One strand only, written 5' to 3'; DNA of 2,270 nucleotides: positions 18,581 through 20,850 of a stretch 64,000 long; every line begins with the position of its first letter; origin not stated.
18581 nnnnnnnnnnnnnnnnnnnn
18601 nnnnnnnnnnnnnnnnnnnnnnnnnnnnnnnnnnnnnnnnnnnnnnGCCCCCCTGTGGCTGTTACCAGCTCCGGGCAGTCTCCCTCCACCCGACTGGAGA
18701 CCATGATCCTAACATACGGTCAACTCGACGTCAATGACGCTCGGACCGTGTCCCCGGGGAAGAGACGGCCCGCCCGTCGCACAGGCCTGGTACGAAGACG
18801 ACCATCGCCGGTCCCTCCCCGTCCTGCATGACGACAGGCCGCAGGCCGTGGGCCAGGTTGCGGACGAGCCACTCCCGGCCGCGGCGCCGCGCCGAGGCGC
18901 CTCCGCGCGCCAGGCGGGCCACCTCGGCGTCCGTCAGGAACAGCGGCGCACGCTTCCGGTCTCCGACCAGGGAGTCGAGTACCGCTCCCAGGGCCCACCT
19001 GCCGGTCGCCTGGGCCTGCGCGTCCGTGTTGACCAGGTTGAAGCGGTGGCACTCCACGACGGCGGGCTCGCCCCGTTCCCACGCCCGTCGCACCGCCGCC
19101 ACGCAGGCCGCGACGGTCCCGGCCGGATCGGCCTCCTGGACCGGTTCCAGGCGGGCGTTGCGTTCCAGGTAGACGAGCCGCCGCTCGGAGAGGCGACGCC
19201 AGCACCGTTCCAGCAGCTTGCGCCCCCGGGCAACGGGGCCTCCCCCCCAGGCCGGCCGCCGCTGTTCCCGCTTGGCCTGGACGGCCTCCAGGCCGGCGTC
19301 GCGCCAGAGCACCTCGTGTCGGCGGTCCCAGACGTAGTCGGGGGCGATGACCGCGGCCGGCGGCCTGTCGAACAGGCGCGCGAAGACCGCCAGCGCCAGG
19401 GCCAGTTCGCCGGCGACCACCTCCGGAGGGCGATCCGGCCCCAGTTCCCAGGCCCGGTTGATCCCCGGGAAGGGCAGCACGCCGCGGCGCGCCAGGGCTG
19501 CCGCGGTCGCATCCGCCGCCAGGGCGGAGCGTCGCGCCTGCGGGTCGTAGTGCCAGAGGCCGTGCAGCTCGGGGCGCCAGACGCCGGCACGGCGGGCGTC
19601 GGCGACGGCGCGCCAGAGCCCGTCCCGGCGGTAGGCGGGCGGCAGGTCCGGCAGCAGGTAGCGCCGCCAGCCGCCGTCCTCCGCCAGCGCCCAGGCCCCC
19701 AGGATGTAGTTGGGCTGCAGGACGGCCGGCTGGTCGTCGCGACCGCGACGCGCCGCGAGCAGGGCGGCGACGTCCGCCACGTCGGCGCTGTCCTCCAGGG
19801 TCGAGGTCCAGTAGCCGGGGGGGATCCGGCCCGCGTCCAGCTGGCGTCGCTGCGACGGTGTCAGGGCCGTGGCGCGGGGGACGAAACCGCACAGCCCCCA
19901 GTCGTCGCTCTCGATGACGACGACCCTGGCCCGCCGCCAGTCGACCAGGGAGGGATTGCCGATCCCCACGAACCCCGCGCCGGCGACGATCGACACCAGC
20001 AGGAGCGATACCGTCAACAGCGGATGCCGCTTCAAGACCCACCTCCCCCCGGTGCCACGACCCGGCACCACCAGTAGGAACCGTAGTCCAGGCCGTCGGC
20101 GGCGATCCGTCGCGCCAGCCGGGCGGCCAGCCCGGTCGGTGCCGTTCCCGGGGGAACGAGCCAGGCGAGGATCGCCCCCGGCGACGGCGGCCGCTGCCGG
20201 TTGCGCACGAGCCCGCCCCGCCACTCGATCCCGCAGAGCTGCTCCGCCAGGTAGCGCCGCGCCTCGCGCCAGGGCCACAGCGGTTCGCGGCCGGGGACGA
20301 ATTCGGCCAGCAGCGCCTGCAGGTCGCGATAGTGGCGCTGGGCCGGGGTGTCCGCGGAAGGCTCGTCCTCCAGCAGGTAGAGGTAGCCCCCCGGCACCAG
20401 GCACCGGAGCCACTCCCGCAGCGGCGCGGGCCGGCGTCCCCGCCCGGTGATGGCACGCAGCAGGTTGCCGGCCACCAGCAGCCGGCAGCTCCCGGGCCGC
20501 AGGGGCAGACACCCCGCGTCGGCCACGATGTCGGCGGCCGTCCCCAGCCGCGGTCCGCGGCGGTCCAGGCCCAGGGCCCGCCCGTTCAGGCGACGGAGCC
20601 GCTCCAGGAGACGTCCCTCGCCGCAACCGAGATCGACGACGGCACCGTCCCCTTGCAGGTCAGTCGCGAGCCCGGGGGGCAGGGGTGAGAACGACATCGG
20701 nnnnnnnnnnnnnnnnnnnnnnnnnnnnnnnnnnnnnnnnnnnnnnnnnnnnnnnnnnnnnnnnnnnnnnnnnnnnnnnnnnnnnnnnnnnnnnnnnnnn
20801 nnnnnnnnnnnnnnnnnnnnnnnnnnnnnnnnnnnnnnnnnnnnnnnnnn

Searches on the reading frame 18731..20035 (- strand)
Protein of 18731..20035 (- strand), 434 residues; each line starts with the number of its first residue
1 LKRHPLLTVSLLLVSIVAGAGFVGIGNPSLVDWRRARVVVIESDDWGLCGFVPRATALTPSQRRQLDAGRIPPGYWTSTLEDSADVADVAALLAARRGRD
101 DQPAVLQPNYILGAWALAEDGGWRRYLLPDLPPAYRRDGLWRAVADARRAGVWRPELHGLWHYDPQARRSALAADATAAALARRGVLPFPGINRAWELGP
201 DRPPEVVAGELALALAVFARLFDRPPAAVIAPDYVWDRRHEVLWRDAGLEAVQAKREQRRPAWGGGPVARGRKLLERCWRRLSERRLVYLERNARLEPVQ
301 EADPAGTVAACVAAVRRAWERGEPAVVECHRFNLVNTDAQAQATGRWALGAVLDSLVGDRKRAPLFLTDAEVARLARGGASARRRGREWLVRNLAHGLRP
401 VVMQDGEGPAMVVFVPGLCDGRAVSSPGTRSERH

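Call 19: search_protein_families(library=pfam, proteins=[window:18731-20035:-], max_evalue=0.001)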
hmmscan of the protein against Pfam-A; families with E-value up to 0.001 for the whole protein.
window:18731-20035:- (434 aa): 0 families

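Call 66: search_solved_structures(query=window:18731-20035:-, max_evalue=1)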
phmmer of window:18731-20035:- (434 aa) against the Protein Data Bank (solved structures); distinct sequences matched with E-value up to 1: 22.
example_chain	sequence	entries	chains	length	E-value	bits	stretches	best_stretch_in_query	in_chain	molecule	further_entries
5ieo_A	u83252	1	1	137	0.17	13.8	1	66-134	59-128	CDL2.3a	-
4n8u_A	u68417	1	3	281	0.3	13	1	128-166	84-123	Multicopper oxidase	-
5ien_A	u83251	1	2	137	0.35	12.8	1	66-134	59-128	CDL2.2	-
5iep_A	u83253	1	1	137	0.44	12.5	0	66-134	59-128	CDL2.3b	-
3tas_A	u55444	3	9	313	0.49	12.3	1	127-167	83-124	Small laccase, multi-copper oxidase | small laccase, oxidoreductase | small laccase, two-domain laccase, multi-copper oxidase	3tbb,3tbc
3kw8_A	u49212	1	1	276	0.6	12.1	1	129-165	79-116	Putative copper oxidase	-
7w6v_A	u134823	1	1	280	0.6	12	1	129-165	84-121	Putative copper oxidase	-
9kol_A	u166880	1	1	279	0.6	12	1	129-165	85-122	Copper oxidase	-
4gy4_A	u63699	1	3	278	0.61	12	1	129-165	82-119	Putative copper oxidase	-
4gxf_A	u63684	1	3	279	0.62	12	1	129-165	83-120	Putative copper oxidase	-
9hu7_A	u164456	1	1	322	0.74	11.8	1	129-165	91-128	Copper oxidase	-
4w1t_A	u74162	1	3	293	0.78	11.7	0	129-165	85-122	Copper oxidase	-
8u8q_A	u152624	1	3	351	0.78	11.7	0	129-165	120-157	Copper oxidase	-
8u8r_A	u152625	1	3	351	0.78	11.7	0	129-165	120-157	Copper oxidase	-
8u8t_A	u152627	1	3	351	0.8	11.6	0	129-165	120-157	Copper oxidase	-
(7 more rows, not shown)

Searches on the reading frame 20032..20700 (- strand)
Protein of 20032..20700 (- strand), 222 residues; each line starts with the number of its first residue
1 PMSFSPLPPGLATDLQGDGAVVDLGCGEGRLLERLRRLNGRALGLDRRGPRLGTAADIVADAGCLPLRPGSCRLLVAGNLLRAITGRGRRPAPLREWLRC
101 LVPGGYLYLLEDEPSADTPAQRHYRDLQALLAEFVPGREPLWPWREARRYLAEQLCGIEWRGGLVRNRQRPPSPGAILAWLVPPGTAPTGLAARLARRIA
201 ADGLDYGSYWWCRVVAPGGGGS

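Call 19: search_protein_families(library=pfam, proteins=[window:20032-20700:-], max_evalue=0.001)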
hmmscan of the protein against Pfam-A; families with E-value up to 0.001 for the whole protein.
window:20032-20700:- (222 aa): 2 families
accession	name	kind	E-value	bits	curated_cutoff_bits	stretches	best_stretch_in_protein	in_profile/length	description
PF08241.18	Methyltransf_11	-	4.1e-07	31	21.2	1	22-109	1-95/95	Methyltransferase domain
PF13649.12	Methyltransf_25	-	3.2e-06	28.2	27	1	21-105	1-97/97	Methyltransferase domain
